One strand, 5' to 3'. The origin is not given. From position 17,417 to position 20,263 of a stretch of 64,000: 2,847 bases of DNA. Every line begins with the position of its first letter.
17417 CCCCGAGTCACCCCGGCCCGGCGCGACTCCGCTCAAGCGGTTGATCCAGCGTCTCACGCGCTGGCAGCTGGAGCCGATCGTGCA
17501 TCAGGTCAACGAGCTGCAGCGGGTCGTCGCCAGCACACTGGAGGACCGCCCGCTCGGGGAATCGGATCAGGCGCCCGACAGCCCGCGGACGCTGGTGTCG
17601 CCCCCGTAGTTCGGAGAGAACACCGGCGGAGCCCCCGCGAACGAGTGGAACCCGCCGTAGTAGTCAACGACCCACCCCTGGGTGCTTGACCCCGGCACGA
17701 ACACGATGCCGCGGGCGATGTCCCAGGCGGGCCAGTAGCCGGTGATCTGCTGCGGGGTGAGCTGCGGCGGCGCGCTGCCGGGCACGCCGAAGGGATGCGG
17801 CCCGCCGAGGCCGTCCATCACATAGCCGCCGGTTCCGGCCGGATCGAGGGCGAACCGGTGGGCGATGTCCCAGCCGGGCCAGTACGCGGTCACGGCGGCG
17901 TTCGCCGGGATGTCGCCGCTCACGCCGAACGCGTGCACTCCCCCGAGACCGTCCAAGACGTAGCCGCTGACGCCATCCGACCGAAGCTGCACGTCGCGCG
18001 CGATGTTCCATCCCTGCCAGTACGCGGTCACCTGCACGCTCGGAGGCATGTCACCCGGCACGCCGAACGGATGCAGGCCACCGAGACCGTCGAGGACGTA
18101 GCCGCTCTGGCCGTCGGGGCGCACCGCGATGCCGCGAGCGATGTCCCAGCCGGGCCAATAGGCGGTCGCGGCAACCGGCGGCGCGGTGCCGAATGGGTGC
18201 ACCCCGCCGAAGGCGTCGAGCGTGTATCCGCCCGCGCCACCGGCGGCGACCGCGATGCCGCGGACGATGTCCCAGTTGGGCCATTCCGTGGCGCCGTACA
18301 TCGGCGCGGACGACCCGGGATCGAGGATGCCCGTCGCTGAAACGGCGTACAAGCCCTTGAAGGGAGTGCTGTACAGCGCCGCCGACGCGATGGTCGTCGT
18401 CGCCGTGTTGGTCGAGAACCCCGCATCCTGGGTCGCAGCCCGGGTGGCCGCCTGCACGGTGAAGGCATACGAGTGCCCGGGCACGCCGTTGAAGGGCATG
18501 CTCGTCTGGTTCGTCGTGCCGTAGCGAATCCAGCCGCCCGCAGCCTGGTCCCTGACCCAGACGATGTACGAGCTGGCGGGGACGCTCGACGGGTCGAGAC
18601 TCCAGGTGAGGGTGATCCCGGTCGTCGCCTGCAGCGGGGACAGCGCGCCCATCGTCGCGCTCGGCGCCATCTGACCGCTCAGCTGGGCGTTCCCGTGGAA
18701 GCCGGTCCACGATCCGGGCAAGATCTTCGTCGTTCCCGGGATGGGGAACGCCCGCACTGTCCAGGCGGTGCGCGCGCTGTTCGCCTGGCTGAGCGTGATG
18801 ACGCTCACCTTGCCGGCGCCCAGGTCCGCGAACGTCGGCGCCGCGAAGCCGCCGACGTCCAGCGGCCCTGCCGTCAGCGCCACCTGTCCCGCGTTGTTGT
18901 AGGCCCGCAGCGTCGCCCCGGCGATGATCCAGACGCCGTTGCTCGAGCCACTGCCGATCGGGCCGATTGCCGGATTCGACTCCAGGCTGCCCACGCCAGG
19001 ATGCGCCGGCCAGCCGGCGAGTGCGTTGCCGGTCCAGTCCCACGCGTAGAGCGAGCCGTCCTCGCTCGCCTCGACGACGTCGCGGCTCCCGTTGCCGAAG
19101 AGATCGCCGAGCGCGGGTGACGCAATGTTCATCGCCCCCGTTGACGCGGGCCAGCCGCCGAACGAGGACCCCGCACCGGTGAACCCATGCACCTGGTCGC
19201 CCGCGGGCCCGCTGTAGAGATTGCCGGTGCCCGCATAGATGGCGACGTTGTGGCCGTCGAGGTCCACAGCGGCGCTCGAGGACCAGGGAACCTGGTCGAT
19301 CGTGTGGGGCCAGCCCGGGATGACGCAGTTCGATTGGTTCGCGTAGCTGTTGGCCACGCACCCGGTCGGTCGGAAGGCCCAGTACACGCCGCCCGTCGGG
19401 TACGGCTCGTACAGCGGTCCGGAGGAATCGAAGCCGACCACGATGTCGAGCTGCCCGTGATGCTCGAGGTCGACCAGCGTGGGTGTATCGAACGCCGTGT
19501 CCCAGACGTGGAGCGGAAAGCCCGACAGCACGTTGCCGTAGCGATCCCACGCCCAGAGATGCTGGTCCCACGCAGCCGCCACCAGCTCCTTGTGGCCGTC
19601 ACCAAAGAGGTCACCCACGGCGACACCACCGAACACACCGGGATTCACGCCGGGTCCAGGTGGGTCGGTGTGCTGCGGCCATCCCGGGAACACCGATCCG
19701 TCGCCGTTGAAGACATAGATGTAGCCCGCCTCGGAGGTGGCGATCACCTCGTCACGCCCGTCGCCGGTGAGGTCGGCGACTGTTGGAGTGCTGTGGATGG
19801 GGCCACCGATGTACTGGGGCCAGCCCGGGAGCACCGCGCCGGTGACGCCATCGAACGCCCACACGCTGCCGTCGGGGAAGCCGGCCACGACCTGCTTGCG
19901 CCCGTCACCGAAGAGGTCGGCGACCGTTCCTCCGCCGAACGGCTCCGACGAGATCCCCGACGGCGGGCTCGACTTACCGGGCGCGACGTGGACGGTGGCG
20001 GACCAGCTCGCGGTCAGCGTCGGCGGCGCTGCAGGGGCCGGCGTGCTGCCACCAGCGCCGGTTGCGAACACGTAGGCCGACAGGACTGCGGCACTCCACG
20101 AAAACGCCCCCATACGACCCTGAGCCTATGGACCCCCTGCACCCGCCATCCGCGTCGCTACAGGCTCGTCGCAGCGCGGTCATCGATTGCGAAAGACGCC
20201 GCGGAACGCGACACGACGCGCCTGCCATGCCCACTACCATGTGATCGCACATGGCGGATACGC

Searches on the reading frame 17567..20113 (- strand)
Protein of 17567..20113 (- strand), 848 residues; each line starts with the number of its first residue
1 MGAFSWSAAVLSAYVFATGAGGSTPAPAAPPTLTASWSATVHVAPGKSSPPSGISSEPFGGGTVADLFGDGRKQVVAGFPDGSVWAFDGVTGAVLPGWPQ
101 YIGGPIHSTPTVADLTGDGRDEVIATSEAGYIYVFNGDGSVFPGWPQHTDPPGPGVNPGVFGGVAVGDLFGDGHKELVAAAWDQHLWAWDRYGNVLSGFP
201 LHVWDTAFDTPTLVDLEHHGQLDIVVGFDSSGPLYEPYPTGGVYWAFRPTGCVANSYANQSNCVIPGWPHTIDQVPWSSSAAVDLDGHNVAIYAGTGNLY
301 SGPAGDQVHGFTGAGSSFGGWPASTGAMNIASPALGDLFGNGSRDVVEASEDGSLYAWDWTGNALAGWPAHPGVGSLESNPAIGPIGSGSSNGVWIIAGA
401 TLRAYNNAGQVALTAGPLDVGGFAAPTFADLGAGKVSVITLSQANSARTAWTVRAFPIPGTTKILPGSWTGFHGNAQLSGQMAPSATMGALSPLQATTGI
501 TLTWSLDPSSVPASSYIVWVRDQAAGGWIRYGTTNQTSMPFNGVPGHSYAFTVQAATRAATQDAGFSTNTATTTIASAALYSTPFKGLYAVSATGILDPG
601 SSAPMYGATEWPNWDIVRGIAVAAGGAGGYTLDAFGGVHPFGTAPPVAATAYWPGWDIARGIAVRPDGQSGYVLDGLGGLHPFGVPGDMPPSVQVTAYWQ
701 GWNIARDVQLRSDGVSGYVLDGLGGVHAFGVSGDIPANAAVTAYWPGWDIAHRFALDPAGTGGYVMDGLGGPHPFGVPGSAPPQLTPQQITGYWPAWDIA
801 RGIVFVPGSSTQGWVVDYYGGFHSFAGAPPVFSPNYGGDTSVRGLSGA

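Call 4: search_protein_families(library=pfam, proteins=[window:17567-20113:-], max_evalue=0.1)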
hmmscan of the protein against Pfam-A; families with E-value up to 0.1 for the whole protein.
window:17567-20113:- (848 aa): 7 families
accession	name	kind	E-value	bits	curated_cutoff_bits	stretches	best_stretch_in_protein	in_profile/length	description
PF13517.12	FG-GAP_3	-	2.8e-10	41.1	26.9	2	114-178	1-60/61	FG-GAP-like repeat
PF25292.1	Beta-prop_CGLA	-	7.9e-07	29.3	26.8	1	98-142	22-66/316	Lambda-carrageenase beta-propeller domain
PF15907.11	Itfg2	-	0.0026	17.5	27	0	114-139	258-283/330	Integrin-alpha FG-GAP repeat-containing protein 2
PF01839.29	FG-GAP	-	0.0084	16.4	22.1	1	109-135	4-37/37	FG-GAP repeat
PF13570.13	Beta-prop_ACSF4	-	0.012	15.5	133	1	65-140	138-205/329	Beta-alanine-activating enzyme, beta-propeller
PF00041.27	fn3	-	0.014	16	25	1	494-559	11-72/84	Fibronectin type III domain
PF14783.12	BBS2_Mid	-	0.055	14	27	0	111-141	3-33/108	Ciliary BBSome complex subunit 2, middle region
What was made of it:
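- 17567..20113 (-): Paralogous carrier of the module: FG-GAP propeller, a weak fn3 match, and a C-terminal six-blade propeller. Pfam (call 4); the fn3 match is below its cutoff (E 0.014).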

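Call 5: search_protein_families(library=ncbifam, proteins=[window:17567-20113:-], max_evalue=0.1)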
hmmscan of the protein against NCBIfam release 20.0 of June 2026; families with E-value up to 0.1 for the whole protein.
window:17567-20113:- (848 aa): 1 family
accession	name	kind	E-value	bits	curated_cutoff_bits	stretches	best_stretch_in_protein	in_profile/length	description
NF052323.1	T9SSA_dep_M6i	equivalog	5.6e-13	47.8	600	3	63-146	790-878/1043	T9SS-dependent M6-like inactivated metalloprotease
